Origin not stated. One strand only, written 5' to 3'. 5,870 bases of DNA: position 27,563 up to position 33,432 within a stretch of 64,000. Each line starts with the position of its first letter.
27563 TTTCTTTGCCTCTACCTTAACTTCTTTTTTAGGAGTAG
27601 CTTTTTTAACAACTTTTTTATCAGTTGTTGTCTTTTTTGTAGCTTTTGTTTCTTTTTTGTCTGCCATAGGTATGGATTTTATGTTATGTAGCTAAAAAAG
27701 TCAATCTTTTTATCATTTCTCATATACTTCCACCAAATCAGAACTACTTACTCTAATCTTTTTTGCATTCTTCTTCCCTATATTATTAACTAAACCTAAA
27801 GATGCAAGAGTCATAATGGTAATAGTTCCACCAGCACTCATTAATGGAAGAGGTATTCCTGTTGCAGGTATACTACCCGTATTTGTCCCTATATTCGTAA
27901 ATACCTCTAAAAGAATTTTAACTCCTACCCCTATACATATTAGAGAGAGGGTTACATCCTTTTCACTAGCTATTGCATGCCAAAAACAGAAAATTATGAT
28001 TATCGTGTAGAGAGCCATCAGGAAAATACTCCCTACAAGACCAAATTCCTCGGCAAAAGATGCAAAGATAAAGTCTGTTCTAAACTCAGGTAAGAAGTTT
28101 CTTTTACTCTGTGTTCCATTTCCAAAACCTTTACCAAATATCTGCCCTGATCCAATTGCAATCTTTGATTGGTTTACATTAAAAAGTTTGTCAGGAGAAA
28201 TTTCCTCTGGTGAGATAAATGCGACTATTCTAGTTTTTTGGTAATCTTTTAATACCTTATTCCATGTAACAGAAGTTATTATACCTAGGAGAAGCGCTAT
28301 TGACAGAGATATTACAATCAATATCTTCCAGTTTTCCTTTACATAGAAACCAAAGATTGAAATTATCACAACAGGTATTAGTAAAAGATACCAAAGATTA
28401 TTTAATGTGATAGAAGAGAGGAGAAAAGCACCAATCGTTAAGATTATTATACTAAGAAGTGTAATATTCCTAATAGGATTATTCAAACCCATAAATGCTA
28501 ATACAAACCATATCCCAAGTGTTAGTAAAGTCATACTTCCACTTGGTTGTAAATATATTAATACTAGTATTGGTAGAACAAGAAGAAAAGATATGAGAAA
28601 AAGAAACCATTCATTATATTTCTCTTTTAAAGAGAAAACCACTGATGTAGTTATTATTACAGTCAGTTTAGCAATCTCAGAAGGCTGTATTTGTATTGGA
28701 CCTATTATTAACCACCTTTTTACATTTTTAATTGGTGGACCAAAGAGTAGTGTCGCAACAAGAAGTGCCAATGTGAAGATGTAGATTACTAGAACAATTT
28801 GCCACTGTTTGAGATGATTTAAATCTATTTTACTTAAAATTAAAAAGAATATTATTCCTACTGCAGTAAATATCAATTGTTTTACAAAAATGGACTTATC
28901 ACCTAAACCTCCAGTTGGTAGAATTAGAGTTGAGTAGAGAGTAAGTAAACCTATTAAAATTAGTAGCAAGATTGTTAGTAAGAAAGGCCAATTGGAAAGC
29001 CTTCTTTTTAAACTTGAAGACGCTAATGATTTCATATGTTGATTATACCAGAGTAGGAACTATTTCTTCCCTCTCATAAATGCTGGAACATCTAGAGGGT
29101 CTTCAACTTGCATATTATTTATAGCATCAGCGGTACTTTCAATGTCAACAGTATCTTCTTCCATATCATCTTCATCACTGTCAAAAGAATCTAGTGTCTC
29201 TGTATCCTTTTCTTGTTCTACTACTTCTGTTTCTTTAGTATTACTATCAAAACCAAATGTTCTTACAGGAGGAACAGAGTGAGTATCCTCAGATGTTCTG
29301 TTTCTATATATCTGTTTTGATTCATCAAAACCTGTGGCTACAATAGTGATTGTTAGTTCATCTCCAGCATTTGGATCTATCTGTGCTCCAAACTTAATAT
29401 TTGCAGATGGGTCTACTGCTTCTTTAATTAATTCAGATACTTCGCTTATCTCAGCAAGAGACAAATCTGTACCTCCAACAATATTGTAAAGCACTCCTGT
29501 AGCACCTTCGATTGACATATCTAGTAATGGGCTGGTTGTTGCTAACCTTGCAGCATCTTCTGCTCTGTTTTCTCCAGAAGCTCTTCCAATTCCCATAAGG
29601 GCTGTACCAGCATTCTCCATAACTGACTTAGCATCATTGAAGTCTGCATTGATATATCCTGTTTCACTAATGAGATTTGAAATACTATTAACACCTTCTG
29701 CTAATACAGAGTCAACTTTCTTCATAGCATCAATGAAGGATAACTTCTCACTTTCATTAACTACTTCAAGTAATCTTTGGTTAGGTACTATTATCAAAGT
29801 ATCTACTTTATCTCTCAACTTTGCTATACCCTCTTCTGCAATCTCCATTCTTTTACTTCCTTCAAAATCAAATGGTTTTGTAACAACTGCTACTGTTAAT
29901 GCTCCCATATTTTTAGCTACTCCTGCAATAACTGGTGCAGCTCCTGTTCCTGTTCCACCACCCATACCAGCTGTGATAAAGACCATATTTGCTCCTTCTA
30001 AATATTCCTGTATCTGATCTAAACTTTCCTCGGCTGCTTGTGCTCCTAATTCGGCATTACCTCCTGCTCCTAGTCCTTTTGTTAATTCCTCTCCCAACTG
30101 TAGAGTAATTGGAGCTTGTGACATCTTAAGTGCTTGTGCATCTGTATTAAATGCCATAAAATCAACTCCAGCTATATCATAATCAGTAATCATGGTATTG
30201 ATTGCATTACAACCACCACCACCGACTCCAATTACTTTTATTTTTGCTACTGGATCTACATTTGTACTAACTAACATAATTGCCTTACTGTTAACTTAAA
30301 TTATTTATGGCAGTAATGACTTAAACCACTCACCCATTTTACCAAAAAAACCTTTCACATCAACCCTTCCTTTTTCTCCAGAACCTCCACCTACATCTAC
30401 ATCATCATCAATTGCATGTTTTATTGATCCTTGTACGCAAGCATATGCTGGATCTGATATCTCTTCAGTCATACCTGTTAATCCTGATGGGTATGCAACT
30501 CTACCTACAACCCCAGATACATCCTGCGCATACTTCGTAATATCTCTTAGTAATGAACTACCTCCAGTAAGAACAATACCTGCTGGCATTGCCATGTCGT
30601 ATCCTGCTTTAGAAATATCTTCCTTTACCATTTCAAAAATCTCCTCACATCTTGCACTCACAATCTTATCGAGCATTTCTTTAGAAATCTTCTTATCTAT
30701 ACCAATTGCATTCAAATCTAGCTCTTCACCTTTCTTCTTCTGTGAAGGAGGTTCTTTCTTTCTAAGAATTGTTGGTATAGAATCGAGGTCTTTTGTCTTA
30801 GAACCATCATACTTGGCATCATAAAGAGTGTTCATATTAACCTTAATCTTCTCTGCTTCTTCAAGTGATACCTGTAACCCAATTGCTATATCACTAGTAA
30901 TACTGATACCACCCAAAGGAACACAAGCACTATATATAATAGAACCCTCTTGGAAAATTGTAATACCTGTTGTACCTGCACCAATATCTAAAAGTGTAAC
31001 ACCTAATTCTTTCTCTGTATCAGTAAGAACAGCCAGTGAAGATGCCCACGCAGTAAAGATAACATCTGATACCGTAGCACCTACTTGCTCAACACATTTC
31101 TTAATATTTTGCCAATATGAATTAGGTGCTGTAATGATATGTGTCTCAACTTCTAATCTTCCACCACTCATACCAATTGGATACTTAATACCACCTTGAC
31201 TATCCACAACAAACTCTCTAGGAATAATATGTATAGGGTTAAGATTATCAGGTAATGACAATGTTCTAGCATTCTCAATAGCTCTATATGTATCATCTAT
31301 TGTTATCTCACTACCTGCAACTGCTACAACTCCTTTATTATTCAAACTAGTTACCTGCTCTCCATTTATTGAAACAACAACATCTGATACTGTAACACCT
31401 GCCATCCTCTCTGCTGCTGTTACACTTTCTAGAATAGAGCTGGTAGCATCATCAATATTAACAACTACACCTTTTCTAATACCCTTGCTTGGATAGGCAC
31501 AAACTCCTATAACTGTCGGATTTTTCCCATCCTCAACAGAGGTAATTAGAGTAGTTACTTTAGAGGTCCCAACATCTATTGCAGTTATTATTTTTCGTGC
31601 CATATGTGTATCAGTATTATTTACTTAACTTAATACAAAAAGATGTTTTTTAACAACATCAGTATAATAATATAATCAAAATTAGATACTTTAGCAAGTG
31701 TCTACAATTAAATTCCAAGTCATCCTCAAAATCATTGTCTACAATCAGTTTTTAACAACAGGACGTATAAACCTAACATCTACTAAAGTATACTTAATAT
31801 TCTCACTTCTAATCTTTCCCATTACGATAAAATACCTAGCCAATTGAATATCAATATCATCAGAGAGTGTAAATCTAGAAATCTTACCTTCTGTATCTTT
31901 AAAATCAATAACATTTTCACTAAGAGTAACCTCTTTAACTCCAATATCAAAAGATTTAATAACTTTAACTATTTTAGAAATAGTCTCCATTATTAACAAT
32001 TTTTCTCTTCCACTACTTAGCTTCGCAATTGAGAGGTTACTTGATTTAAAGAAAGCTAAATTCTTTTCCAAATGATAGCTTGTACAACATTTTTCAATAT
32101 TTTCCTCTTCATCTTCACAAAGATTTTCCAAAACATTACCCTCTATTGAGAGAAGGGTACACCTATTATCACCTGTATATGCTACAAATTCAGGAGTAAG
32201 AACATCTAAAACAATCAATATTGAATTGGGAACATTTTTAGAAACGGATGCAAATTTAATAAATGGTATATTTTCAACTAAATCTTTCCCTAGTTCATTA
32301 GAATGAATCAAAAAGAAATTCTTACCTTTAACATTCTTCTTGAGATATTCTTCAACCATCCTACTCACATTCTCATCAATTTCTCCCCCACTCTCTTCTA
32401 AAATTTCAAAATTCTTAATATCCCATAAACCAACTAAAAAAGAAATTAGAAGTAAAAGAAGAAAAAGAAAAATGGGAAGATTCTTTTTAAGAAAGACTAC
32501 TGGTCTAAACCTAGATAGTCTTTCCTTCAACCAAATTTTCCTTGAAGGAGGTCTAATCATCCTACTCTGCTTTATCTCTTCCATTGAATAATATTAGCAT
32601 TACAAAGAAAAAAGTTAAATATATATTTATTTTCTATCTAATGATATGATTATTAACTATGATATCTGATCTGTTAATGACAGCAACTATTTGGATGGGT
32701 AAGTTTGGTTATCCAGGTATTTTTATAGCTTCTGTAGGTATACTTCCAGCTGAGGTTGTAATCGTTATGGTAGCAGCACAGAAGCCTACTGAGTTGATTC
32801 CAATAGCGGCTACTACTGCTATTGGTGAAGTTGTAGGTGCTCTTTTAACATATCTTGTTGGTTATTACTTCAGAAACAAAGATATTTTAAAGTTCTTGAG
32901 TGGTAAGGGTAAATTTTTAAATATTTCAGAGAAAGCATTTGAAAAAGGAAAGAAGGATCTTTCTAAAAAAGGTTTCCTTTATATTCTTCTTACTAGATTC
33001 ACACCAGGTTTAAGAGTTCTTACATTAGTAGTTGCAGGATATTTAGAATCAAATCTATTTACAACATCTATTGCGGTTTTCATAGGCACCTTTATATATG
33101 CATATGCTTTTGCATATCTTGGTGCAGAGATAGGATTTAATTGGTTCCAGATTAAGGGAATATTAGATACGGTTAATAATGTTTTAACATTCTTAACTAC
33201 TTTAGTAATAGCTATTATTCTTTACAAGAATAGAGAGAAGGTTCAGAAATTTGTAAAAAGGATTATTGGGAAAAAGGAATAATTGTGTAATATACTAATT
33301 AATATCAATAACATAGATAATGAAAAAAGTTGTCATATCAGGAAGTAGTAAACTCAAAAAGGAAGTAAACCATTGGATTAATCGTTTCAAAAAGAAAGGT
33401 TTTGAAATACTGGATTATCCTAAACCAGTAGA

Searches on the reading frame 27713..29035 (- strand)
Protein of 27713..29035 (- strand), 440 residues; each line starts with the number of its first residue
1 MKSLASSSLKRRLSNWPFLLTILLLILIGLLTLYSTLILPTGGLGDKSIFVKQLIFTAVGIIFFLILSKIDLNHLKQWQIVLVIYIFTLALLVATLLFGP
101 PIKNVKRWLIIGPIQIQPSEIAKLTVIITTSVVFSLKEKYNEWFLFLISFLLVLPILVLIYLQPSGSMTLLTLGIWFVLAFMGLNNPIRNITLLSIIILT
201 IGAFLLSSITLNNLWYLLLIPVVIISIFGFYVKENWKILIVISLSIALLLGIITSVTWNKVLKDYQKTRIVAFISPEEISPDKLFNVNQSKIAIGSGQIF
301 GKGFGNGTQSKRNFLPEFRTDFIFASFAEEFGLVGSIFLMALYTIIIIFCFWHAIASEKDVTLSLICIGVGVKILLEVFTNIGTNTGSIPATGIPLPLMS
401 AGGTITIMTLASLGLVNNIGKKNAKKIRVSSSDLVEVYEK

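Call 57: search_protein_families(library=pfam, proteins=[window:27713-29035:-], max_evalue=0.0001)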
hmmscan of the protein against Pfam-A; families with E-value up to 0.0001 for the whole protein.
window:27713-29035:- (440 aa): 1 family
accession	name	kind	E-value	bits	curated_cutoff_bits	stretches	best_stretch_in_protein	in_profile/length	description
PF01098.24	FTSW_RODA_SPOVE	-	8.8e-74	249.1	26.4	2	187-423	130-354/356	Cell cycle protein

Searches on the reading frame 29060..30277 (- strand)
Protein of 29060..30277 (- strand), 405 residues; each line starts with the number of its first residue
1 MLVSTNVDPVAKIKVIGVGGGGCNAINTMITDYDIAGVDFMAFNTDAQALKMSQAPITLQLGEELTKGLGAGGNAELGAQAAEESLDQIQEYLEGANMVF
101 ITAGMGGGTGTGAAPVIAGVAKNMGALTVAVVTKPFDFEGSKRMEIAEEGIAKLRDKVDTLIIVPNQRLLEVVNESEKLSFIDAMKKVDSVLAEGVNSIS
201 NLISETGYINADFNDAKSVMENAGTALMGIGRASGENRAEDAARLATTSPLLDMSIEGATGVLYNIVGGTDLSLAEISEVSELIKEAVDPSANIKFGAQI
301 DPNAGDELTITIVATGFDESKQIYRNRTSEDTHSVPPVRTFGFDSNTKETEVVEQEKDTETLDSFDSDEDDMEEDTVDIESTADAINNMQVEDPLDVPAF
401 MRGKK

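Call 57: search_protein_families(library=pfam, proteins=[window:29060-30277:-], max_evalue=0.0001)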
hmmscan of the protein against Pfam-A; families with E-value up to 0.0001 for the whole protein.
window:29060-30277:- (405 aa): 2 families
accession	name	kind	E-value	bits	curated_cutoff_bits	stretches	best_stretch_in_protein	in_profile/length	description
PF00091.31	Tubulin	-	3.5e-51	174.6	33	1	12-173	1-189/190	Tubulin/FtsZ family, GTPase domain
PF12327.13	FtsZ_C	-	1.4e-32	112.3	27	1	224-318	1-95/95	FtsZ family, C-terminal domain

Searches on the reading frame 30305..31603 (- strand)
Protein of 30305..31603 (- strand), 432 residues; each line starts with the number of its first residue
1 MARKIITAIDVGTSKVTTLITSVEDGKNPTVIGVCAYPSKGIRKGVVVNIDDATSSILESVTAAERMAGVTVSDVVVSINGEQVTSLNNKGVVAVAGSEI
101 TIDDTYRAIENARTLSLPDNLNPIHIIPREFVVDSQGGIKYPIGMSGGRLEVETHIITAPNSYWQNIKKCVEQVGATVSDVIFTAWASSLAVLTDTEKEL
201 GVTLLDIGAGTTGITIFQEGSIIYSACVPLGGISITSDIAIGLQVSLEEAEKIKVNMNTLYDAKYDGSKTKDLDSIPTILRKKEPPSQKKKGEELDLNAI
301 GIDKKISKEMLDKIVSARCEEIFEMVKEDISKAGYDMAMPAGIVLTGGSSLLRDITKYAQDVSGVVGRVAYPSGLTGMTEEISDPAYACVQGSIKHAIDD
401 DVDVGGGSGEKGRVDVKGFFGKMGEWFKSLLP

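Call 57: search_protein_families(library=pfam, proteins=[window:30305-31603:-], max_evalue=0.0001)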
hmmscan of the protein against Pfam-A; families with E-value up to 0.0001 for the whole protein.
window:30305-31603:- (432 aa): 5 families
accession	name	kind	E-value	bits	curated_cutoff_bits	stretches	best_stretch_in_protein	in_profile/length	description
PF14450.12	FtsA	-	1.2e-32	113.4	31.8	2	204-392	2-127/127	Cell division protein FtsA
PF02491.25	SHS2_FTSA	-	1.2e-24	86.9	25.4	1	81-158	1-79/79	SHS2 domain inserted in FTSA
PF06723.19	MreB_Mbl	-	4.6e-11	42.6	27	1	166-370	111-304/327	MreB/Mbl protein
PF11104.14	PilM_2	-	3.6e-09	36.4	27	1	188-258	168-238/340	Type IV pilus assembly protein PilM;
PF06277.17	EutA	-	7.8e-06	25.5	27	1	195-240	138-183/475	Ethanolamine utilisation protein EutA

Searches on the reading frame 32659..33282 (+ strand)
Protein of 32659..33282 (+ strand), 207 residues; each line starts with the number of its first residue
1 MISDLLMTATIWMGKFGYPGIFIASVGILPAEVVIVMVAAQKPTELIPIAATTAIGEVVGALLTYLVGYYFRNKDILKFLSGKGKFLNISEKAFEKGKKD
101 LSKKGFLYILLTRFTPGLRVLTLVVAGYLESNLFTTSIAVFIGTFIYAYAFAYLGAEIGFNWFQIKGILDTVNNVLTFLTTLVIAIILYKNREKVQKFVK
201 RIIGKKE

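Call 87: search_protein_families(library=pfam, proteins=[window:32659-33282:+], max_evalue=0.0001)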
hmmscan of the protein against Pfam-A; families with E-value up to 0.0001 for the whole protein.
window:32659-33282:+ (207 aa): 1 family
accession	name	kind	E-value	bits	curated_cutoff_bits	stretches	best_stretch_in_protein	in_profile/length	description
PF09335.16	VTT_dom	-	4.2e-15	56.7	33.9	1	30-156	2-122/123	VTT domain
